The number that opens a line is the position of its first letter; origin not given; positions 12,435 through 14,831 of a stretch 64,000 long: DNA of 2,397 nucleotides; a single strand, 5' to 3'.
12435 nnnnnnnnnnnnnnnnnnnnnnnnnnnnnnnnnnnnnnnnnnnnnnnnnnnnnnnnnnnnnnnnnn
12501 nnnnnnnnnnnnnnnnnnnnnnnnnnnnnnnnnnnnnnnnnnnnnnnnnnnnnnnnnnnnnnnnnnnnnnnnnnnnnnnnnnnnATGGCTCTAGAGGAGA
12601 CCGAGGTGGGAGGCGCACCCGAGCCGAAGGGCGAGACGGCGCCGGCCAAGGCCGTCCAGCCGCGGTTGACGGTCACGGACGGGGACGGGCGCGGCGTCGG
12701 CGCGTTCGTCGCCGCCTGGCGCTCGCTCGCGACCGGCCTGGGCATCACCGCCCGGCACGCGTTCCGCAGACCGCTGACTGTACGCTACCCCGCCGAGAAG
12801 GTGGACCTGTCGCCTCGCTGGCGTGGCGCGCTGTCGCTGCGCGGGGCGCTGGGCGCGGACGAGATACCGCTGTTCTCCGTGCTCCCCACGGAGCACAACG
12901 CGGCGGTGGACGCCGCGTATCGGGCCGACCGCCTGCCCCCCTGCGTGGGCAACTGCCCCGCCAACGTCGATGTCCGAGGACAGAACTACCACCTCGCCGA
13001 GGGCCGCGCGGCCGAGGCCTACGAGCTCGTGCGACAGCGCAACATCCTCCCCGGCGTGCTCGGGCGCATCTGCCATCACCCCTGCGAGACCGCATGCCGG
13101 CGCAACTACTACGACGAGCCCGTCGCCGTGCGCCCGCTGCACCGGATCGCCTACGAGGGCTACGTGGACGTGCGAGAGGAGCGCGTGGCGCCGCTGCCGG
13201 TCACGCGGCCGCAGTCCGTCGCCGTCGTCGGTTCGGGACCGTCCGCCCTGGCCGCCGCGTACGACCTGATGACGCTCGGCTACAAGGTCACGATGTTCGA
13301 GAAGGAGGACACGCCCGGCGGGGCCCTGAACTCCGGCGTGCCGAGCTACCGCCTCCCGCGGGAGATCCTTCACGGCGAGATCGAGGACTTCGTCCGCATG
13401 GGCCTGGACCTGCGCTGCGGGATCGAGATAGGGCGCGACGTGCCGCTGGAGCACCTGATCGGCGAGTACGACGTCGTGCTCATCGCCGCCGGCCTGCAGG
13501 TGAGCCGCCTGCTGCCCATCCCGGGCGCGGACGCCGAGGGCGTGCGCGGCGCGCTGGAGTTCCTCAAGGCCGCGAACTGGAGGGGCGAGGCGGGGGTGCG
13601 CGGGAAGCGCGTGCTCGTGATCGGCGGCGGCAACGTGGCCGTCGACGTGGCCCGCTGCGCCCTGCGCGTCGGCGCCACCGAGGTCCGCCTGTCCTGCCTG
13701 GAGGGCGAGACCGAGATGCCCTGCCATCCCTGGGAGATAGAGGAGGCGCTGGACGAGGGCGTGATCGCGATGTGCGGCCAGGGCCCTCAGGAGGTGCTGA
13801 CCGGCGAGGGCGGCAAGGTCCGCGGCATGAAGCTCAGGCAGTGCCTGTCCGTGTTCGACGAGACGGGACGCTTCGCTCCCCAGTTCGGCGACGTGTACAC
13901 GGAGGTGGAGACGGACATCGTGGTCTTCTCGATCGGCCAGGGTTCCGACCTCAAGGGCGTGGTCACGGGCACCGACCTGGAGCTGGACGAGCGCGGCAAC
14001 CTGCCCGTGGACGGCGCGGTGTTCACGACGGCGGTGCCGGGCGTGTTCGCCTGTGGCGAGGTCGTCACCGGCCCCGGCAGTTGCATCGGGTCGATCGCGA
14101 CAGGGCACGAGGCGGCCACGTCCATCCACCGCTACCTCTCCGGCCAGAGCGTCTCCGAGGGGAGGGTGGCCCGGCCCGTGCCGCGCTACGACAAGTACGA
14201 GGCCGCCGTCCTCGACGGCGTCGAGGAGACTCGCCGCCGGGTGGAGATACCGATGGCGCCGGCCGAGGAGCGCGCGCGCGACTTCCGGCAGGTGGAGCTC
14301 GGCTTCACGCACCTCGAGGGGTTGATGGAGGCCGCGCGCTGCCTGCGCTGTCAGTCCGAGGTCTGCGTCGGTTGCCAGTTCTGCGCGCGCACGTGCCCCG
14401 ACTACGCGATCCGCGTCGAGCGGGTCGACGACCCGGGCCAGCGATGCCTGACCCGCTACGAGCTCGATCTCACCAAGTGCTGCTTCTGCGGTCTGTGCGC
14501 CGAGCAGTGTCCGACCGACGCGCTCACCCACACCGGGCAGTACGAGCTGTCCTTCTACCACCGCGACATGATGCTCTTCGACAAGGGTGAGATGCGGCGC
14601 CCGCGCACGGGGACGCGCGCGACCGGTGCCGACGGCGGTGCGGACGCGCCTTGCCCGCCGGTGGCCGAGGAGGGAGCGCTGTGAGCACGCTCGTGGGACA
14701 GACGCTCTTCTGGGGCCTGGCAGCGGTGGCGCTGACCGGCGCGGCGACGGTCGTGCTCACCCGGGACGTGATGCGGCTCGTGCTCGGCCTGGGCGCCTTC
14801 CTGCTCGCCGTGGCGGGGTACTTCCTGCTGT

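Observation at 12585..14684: NuoI subunit with a ~500-aa GltD/NfnB-like NAD(P)H flavoprotein inserted: a possible built-in electron-input module for complex I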

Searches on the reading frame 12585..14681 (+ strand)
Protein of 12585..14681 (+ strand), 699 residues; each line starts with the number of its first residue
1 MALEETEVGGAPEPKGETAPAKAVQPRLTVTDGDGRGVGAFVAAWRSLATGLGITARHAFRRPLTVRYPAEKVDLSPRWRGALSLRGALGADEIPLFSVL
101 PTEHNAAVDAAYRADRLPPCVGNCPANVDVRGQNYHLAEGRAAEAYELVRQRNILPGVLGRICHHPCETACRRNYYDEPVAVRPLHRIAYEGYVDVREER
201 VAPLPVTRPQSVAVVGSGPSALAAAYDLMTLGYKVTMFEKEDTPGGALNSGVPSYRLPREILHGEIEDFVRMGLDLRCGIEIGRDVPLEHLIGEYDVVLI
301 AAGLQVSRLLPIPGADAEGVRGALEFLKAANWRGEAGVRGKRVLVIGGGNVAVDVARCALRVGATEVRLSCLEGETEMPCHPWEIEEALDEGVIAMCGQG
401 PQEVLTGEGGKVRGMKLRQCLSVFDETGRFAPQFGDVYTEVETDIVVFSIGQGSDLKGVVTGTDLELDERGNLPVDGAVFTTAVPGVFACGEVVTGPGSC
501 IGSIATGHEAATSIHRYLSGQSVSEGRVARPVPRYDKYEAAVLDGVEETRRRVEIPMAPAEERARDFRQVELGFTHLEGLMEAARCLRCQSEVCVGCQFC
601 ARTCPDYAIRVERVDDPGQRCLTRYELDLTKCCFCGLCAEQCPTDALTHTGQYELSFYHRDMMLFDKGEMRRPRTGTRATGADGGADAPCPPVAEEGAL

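Call 5: search_protein_families(library=pfam, proteins=[window:12585-14681:+], max_evalue=0.01)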
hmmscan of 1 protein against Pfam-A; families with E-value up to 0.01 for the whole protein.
window:12585-14681:+ (699 aa): 17 families
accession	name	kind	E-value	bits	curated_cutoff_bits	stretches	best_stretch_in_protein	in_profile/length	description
PF07992.20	Pyr_redox_2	-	4.8e-26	92.3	26.1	1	211-505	2-289/291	Pyridine nucleotide-disulphide oxidoreductase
PF14691.11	Fer4_20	-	4e-15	56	25.8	1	117-190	29-105/113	Dihydroprymidine dehydrogenase domain II, 4Fe-4S cluster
PF13738.12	Pyr_redox_3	-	3e-09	37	30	1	298-491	128-305/305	Pyridine nucleotide-disulphide oxidoreductase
PF13450.12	NAD_binding_8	-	9.1e-08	32.7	21.9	1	214-251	1-38/68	NAD(P)-binding Rossmann-like domain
PF12838.12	Fer4_7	-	2.7e-07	31.4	27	1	594-646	2-52/52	4Fe-4S dicluster domain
PF00070.33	Pyr_redox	-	3.4e-07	31.1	22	1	211-245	1-35/82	Pyridine nucleotide-disulphide oxidoreductase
PF00037.32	Fer4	-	4e-07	30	21.1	2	626-648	2-24/24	4Fe-4S binding domain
PF01266.30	DAO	-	2.3e-05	24.5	27.9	1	212-247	2-38/353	FAD dependent oxidoreductase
PF01262.27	AlaDh_PNT_C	-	0.00012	22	23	0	336-365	24-53/214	Alanine dehydrogenase/PNT, C-terminal domain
PF13187.11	Fer4_9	-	0.00013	22.3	27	1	594-646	2-51/52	4Fe-4S dicluster domain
PF12831.13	FAD_oxidored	-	0.00014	21.7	27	1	212-253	2-43/416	FAD dependent oxidoreductase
PF13484.11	Fer4_16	-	0.0002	22.5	30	1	631-653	1-22/66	4Fe-4S double cluster binding domain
PF13241.12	NAD_binding_7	-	0.00033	21.6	22.1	0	338-365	5-32/104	Putative NAD(P)-binding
PF00890.30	FAD_binding_2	-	0.00036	20.3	20.4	0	212-248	2-38/414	FAD binding domain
PF01946.23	Thi4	-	0.00075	19.2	26.2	1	211-251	19-60/235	Thi4 family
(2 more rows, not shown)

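Call 6: search_protein_families(library=ncbifam, proteins=[window:12585-14681:+], max_evalue=0.01)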
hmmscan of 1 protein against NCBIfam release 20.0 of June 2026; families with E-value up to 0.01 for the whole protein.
window:12585-14681:+ (699 aa): 103 families (the best 25 are shown)
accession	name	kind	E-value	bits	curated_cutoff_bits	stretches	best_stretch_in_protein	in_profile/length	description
NF009410.0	PRK12771.1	subfamily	1.9e-129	432.8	516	1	105-648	35-561/566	NAD(P)-binding protein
NF009454.0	PRK12814.1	equivalog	9.8e-102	341.4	916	1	114-640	98-626/657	putative NADPH-dependent glutamate synthase small subunit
NF010590.0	PRK13984.1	equivalog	1e-100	337.7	946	2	106-521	184-609/611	putative oxidoreductase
NF009414.0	PRK12778.1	equivalog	9.2e-79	265.6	1103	2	117-519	336-750/752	bifunctional dihydroorotate dehydrogenase B NAD binding subunit/NADPH-dependent glutamate synthase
TIGR01316.1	gltA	equivalog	7.4e-78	262.3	471.75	2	116-518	34-449/449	NADPH-dependent glutamate synthase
TIGR03315.1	Se_ygfK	equivalog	5.8e-75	252.4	835.3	1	117-648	444-939/1012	putative selenate reductase subunit YgfK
NF009413.0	PRK12775.1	equivalog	5.6e-67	226.4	1895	2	118-519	339-755/1006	putative trifunctional 2-polyprenylphenol hydroxylase/glutamate synthase subunit beta/ferritin domain-containing protein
TIGR01317.1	GOGAT_sm_gam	subfamily_domain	9.1e-59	199.6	447.7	1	120-523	52-483/485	glutamate synthase small subunit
NF045663.1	diclust_near_Sec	equivalog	2.3e-55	188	530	2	114-303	14-198/759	pyridine nucleotide-disulfide oxidoreductase/dicluster-binding protein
TIGR01318.1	gltD_gamma_fam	subfamily_domain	1.4e-54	185.4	482.95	1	118-518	48-465/467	glutamate synthase, small subunit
NF009408.0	PRK12769.1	equivalog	1.8e-49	168.5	1003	1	122-523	238-656/659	formate-dependent uric acid utilization protein AegA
NF009409.0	PRK12770.1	subfamily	1.8e-48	165.5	343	1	208-522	17-354/360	putative glutamate synthase subunit beta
NF009415.0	PRK12779.1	equivalog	3.5e-42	144.3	1519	1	121-517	211-625/944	putative bifunctional glutamate synthase subunit beta/2-polyprenylphenol hydroxylase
NF009451.0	PRK12809.1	equivalog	5.4e-42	143.9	1154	1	119-514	218-630/639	formate-dependent uric acid utilization protein YgfT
TIGR01971.1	NuoI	subfamily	3.2e-29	101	113.05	2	590-669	40-120/121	NADH-quinone oxidoreductase, chain I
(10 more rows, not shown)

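Call 8: find_homologous_proteins(query=window:12585-14681:+, max_evalue=1e-10)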
Query window:12585-14681:+ (699 aa): 2820 proteins with E <= 1e-10 among 8000 candidates; the best 120 are listed.
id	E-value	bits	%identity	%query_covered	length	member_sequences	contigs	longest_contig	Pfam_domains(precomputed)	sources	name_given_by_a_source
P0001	0.0e+0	1590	100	99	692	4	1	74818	PF01266.31,PF13450.13,PF14691.12,PF07992.21,PF00070.34,PF00037.33,PF13738.13,PF12838.13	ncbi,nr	ncbi:MAG: FAD-dependent oxidoreductase [Coriobacteriia bacterium]|nr:FAD-dependent oxidoreductase [C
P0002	0.0e+0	1246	78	98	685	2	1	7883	PF01266.31,PF13450.13,PF14691.12,PF07992.21,PF00070.34,PF00037.33,PF13738.13,PF12838.13,PF12831.14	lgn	-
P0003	0.0e+0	1205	75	100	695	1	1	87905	PF01266.31,PF00743.26,PF13450.13,PF14691.12,PF07992.21,PF00037.33,PF13738.13,PF13484.12,PF12838.13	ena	-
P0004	0.0e+0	1154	74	96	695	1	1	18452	PF01266.31,PF13450.13,PF14691.12,PF07992.21,PF00070.34,PF00037.33,PF13738.13,PF13484.12,PF12838.13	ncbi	-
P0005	0.0e+0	1142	74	94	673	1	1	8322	PF01266.31,PF00743.26,PF13450.13,PF14691.12,PF07992.21,PF00070.34,PF00037.33,PF13738.13,PF12838.13,PF01262.28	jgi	jgi:NADPH-dependent glutamate synthase beta subunit-like oxidoreductase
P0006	0.0e+0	1131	73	94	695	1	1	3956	PF01266.31,PF13450.13,PF14691.12,PF00890.31,PF07992.21,PF00070.34,PF13738.13,PF12838.13,PF01262.28,PF01134.29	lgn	-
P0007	0.0e+0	1124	73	97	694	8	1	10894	PF01266.31,PF13450.13,PF14691.12,PF07992.21,PF13738.13,PF12838.13,PF01262.28,PF13187.12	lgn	-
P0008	0.0e+0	1123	73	94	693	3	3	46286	PF01266.31,PF13450.13,PF14691.12,PF07992.21,PF00070.34,PF00037.33,PF13738.13,PF12838.13,PF01262.28,PF13187.12,PF12831.14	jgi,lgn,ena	-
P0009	0.0e+0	1123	72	99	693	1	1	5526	PF01266.31,PF13450.13,PF14691.12,PF07992.21,PF00070.34,PF00037.33,PF13738.13,PF03486.21,PF12838.13,PF13187.12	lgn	-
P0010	0.0e+0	1121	72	96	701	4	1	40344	PF01266.31,PF13450.13,PF14691.12,PF07992.21,PF00070.34,PF00037.33,PF13738.13,PF12838.13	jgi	-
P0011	0.0e+0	1120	73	95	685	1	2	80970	PF01946.24,PF01266.31,PF13450.13,PF14691.12,PF00890.31,PF07992.21,PF00070.34,PF00037.33,PF13738.13,PF12838.13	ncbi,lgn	-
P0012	0.0e+0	1119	72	97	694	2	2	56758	PF01946.24,PF01266.31,PF13450.13,PF14691.12,PF07992.21,PF00070.34,PF00037.33,PF13738.13,PF12838.13,PF13187.12,PF12831.14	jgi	-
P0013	0.0e+0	1117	72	94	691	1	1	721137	PF01266.31,PF00743.26,PF13450.13,PF14691.12,PF00890.31,PF07992.21,PF13738.13,PF12838.13,PF12831.14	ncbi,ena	-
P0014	0.0e+0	1116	71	97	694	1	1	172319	PF01266.31,PF13450.13,PF14691.12,PF00890.31,PF07992.21,PF00070.34,PF00037.33,PF13738.13,PF12838.13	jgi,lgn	jgi:NADPH-dependent glutamate synthase beta subunit-like oxidoreductase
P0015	0.0e+0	1115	73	94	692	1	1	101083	PF13450.13,PF07992.21,PF00070.34,PF03486.21,PF12838.13,PF12831.14,PF01266.31,PF14691.12,PF00037.33,PF13738.13,PF01262.28,PF13187.12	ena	-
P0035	0.0e+0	1100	72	96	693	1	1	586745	PF01266.31,PF13450.13,PF14691.12,PF07992.21,PF00070.34,PF00037.33,PF13738.13,PF12838.13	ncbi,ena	-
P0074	0.0e+0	1069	69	95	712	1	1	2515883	PF01266.31,PF00743.26,PF13450.13,PF14691.12,PF07992.21,PF00070.34,PF00037.33,PF13738.13,PF12838.13,PF01262.28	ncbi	-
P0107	0.0e+0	1045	70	94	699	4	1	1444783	PF01946.24,PF01266.31,PF13241.13,PF13450.13,PF14691.12,PF07992.21,PF00070.34,PF00037.33,PF13738.13,PF12838.13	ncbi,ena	-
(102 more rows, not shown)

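Call 21: find_related_loci(query=window:12585-14681:+, collection=genome_contigs, flank=10000)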
Query window:12585-14681:+ (699 aa) in genome_contigs; peptide patterns used: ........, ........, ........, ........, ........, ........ (x = any residue, [..] = any of these).
311 stretches matched a pattern; 285 encode a relative of the query (tblastn E <= 1e-3); the best 80 are kept; 80 distinct loci.
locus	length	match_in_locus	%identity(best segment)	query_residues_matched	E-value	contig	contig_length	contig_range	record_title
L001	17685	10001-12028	74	18-691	0e+0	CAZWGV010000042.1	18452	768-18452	MAG TPA_asm: uncultured Coriobacteriaceae bacterium isolate SRP257756_co1_55 genome assembly, contig: NODE_2511_length_1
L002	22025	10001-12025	72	28-697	0e+0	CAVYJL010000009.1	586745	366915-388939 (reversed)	MAG: uncultured Coriobacteriia bacterium isolate MFD01299.bin.2.183 genome assembly, contig: contig_59701, whole genome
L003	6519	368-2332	72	28-684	0e+0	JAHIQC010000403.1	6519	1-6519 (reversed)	MAG: Actinomycetota bacterium isolate KR13_S3.mb.94 KR13_S3.mb.94_k141_562221, whole genome shotgun sequence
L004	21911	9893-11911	71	19-688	0e+0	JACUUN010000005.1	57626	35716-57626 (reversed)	MAG: Coriobacteriia bacterium isolate Kmv32 NODE_188_length_57626_cov_8.726442, whole genome shotgun sequence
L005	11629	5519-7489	72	28-683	0e+0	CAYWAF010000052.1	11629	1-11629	MAG TPA_asm: uncultured Eubacteriales bacterium isolate SRP338002_co1_216 genome assembly, contig: NODE_5191_length_1162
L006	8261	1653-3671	70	7-684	0e+0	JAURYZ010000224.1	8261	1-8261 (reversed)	MAG: Coriobacteriia bacterium isolate E2_metabat.bin.6 E2_k141_95483, whole genome shotgun sequence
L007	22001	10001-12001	71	23-696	0e+0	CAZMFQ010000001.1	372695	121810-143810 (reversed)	MAG TPA_asm: uncultured Eubacteriales bacterium isolate binchicken_co269_74 genome assembly, contig: NODE_15_length_3726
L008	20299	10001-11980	73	23-684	0e+0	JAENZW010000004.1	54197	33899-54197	MAG: Actinomycetota bacterium isolate BM5_bin.17 BM5_bin17_NODE_217_length_54197_cov_22.206328, whole genome shotgun seq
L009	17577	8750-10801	70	10-697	0e+0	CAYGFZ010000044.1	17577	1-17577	MAG TPA_asm: uncultured Coriobacteriaceae bacterium isolate ERP113451_co2_321 genome assembly, contig: NODE_2112_length_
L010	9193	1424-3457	70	10-689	0e+0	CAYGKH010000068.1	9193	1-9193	MAG TPA_asm: uncultured Coriobacteriaceae bacterium isolate ERP113451_co4_67 genome assembly, contig: NODE_5165_length_9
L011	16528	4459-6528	68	1-688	0e+0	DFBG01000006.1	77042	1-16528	MAG TPA_asm: Actinobacteria bacterium UBA3086 UBA3086_contig_26693, whole genome shotgun sequence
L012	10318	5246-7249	71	10-683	0e+0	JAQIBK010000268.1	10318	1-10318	MAG: Actinomycetota bacterium isolate GH1 k119_84051, whole genome shotgun sequence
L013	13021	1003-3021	69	10-687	0e+0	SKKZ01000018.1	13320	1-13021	MAG: Coriobacteriia bacterium isolate CSSed162cmA_190 CSSed16-2cmA-13992, whole genome shotgun sequence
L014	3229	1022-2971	72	37-688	0e+0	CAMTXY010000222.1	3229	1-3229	MAG: uncultured actinobacterium isolate G04_MAG_00037 genome assembly, contig: G04_MAG_00037_000000000330, whole genome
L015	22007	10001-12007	69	10-683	0e+0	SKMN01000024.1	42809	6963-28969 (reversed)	MAG: Coriobacteriia bacterium isolate CSSed162cmA_248R1 CSSed16-2cmA-815, whole genome shotgun sequence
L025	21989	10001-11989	70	29-691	0e+0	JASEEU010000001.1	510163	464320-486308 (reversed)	MAG: Anaerosomatales bacterium isolate Yes46-06 NODE_1_length_510163_cov_15.491772, whole genome shotgun sequence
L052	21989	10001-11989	71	22-684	0e+0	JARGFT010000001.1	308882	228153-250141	MAG: Anaerosomatales bacterium isolate C14-13 NODE_1_length_308882_cov_6.603423, whole genome shotgun sequence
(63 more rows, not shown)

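Call 24: search_solved_structures(query=window:12585-14681:+, max_evalue=0.001, show_alignments=0)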
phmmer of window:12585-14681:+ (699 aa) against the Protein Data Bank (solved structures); distinct sequences matched with E-value up to 0.001: 132 (the best 60 are shown).
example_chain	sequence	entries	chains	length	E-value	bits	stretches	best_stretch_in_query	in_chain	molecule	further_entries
9bov_A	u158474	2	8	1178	1.7e-90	307.5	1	111-643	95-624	Molybdopterin oxidoreductase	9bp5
8oh5_C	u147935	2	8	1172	1.1e-85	291.6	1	111-643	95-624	Formate dehydrogenase-O, major subunit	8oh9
9n5u_A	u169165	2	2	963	2e-78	267.6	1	112-522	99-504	NfnA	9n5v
4ylf_B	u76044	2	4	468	3.5e-73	250.2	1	119-521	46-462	Dihydropyrimidine dehydrogenase subunit A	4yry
5jca_L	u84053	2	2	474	3.6e-65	223.7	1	118-520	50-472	NADH-dependent Ferredoxin:NADP Oxidoreductase (NfnI) subunit alpha | NADH-dependent Ferredoxin:NADP Oxidoreductase subunit alpha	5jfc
5vj7_A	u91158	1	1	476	1.3e-64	221.9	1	118-520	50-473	Oxidoreductase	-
2vdc_G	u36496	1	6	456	6e-47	163.5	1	117-522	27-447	GLUTAMATE SYNTHASE [NADPH] SMALL CHAIN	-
6s6s_G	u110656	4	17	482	8.2e-46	159.8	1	117-522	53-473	Glutamate synthase [NADPH] small chain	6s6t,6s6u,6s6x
7mfm_I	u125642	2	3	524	3.1e-38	134.7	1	124-531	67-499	Glutamate synthase (NADPH) small chain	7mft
1gt8_A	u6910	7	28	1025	1.2e-26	96.4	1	118-523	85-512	DIHYDROPYRIMIDINE DEHYDROGENASE | Dihydropyrimidine dehydrogenase [NADP(+)]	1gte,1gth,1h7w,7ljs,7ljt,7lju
1h7x_A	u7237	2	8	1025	1.2e-26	96.4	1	118-523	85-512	DIHYDROPYRIMIDINE DEHYDROGENASE | Dihydropyrimidine dehydrogenase [NADP(+)]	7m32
7m31_A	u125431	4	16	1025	1.3e-26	96.4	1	118-523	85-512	Dihydropyrimidine dehydrogenase [NADP(+)]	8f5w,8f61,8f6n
7v2c_B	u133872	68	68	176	2.5e-23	85.4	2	590-670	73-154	NADH dehydrogenase [ubiquinone] iron-sulfur protein 8, mitochondrial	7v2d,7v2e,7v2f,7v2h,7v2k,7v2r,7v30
5lc5_I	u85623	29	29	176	3.3e-23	85.1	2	590-670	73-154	NADH dehydrogenase [ubiquinone] iron-sulfur protein 8, mitochondrial | Mitochondrial complex I, TYKY subunit | NADH:ubiquinone oxidoreductase core subunit S8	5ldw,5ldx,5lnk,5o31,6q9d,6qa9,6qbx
5gpn_b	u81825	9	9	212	3.5e-23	85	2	590-670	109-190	NADH dehydrogenase [ubiquinone] iron-sulfur protein 8 | NADH dehydrogenase [ubiquinone] iron-sulfur protein 8, mitochondrial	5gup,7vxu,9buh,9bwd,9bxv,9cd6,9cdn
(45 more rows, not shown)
